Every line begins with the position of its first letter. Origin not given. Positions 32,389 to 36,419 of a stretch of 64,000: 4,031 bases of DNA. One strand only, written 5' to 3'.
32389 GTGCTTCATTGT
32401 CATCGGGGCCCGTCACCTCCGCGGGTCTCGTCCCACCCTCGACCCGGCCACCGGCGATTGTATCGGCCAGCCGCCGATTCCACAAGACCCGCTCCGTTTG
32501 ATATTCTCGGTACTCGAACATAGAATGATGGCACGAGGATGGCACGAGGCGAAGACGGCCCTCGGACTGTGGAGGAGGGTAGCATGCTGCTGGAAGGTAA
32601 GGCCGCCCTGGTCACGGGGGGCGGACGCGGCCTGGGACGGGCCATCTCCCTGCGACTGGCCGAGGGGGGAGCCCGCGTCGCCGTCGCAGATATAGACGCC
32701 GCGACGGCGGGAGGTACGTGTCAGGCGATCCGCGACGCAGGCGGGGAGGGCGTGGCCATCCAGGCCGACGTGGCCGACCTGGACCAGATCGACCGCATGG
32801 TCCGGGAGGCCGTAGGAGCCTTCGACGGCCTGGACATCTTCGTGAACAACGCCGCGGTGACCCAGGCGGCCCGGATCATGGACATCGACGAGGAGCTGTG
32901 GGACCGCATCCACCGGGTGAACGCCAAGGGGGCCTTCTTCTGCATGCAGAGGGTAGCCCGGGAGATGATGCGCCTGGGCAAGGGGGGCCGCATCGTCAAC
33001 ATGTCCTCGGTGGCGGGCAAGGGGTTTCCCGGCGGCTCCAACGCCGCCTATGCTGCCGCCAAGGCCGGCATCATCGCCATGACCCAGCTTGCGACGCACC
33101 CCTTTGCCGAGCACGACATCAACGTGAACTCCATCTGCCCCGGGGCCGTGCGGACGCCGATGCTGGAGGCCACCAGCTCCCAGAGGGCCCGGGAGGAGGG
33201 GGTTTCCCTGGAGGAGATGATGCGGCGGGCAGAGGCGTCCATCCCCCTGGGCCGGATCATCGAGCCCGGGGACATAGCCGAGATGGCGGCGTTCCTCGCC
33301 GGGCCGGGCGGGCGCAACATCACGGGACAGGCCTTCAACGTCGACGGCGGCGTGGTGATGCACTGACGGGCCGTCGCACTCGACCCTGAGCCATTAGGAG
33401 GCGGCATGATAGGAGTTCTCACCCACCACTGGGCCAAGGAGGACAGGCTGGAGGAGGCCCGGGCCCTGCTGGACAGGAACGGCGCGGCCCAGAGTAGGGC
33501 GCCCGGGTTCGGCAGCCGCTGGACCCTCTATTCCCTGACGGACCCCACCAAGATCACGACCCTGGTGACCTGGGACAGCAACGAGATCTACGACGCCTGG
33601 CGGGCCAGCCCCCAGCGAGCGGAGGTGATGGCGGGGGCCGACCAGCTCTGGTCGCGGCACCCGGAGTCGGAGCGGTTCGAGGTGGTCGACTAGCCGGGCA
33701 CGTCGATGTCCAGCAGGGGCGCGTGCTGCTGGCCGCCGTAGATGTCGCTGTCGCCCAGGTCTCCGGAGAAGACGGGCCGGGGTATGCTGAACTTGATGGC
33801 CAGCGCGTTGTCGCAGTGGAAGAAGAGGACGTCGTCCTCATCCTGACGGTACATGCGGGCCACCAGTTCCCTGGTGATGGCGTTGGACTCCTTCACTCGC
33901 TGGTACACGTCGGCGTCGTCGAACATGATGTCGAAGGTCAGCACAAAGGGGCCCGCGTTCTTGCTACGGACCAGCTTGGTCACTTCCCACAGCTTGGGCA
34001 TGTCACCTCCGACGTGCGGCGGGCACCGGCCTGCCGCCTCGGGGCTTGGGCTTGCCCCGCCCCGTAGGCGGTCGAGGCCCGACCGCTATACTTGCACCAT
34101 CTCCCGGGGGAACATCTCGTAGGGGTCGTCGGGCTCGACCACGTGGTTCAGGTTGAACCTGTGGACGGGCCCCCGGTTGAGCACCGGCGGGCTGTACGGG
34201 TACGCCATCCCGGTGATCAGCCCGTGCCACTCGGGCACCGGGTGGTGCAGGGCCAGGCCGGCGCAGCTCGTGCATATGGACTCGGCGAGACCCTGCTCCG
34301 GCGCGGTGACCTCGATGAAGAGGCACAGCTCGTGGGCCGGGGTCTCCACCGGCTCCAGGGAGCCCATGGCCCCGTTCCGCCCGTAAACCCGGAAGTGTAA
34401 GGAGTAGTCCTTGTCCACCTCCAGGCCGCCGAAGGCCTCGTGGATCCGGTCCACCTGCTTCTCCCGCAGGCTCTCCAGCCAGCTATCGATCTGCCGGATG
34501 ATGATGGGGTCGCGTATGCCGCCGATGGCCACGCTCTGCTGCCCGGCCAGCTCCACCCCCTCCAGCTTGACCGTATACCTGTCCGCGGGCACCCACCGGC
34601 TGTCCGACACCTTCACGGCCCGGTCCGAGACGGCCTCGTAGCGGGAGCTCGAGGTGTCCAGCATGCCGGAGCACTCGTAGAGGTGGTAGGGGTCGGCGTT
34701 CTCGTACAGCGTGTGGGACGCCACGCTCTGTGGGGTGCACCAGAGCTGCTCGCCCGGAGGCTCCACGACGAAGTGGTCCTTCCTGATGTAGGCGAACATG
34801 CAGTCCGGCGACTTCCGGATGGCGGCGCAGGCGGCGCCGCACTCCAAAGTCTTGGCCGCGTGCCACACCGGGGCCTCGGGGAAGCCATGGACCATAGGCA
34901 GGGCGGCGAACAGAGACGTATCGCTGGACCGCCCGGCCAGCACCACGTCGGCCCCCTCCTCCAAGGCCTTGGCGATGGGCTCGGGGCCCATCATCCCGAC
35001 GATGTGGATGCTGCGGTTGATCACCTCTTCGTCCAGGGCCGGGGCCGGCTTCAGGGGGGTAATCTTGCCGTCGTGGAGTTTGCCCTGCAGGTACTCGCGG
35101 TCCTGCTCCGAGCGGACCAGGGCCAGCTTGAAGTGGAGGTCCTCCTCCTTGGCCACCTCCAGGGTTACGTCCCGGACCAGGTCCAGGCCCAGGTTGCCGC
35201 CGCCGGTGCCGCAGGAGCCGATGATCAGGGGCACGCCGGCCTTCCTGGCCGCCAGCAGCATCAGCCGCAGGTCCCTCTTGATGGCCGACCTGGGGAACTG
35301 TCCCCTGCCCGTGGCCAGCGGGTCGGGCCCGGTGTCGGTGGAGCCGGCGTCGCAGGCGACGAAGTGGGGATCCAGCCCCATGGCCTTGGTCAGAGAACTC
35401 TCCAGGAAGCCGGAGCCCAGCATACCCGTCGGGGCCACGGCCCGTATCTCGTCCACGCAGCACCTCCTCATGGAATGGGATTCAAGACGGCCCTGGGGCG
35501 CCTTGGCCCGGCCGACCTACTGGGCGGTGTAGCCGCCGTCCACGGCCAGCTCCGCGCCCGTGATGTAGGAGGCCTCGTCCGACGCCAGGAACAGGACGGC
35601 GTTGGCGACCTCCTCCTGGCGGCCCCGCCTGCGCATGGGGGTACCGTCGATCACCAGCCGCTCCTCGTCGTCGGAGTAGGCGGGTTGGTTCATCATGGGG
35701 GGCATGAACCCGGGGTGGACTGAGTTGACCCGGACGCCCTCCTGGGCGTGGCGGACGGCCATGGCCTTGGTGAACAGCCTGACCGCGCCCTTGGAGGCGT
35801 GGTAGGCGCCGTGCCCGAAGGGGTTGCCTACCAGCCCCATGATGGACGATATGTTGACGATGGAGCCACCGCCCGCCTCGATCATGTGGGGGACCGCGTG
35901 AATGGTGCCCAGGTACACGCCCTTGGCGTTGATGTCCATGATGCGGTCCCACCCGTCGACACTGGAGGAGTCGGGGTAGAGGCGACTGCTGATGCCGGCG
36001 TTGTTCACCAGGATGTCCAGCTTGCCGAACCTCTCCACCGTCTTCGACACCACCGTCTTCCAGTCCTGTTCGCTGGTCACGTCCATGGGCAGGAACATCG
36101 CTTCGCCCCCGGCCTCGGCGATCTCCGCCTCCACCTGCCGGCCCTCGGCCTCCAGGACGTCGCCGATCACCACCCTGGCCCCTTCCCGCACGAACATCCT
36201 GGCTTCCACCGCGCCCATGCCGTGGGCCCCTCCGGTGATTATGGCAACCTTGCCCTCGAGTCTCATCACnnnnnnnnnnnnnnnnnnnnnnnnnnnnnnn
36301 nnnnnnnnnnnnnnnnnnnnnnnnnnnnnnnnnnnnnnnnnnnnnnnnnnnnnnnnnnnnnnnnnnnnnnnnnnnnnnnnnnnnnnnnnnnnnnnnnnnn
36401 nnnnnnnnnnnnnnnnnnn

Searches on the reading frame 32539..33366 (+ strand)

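Call 53: search_protein_families(library=pfam, proteins=[window:32539-33366:+], max_evalue=0.00001)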
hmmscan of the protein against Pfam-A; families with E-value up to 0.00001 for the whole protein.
window:32539-33366:+ (275 aa): 3 families
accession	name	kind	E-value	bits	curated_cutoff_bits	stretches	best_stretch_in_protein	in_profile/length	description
PF13561.12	adh_short_C2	-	2.7e-58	197.8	27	1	30-272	6-235/236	Enoyl-(Acyl carrier protein) reductase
PF00106.31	adh_short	-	4.1e-53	180.2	26.6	1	21-215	1-193/195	short chain dehydrogenase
PF08659.16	KR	-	9.9e-10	39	22.6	1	24-178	4-156/180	KR domain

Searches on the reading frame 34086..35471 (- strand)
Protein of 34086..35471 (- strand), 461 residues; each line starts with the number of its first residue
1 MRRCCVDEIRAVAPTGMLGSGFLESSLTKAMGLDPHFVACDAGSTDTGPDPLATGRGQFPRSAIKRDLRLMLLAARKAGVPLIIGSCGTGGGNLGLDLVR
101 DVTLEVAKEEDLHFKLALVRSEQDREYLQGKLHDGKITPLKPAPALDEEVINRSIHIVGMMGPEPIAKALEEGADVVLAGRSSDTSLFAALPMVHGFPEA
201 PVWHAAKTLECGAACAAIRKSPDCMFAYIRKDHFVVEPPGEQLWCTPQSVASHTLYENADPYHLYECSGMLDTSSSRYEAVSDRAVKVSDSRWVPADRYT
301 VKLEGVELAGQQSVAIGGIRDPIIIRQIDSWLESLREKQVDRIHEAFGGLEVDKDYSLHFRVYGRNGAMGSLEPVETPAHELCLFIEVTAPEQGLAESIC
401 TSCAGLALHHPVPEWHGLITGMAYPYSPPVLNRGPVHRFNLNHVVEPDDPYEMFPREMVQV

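Call 53: search_protein_families(library=pfam, proteins=[window:34086-35471:-], max_evalue=0.00001)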
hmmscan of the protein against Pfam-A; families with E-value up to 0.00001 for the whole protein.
window:34086-35471:- (461 aa): 1 family
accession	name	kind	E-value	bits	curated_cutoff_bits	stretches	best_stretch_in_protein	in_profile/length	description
PF07287.17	AtuA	-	2.1e-19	70.1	22.8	1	91-197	80-183/437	Acyclic terpene utilisation family protein AtuA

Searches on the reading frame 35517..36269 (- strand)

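Call 53: search_protein_families(library=pfam, proteins=[window:35517-36269:-], max_evalue=0.00001)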
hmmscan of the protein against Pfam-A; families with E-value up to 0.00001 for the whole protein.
window:35517-36269:- (250 aa): 3 families
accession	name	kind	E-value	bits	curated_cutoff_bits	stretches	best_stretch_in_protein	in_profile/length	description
PF13561.12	adh_short_C2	-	3.7e-65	220.2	27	1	15-248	3-236/236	Enoyl-(Acyl carrier protein) reductase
PF00106.31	adh_short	-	7.8e-55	185.8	26.6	1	7-200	1-193/195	short chain dehydrogenase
PF08659.16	KR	-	1.7e-10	41.6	22.6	1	10-187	4-176/180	KR domain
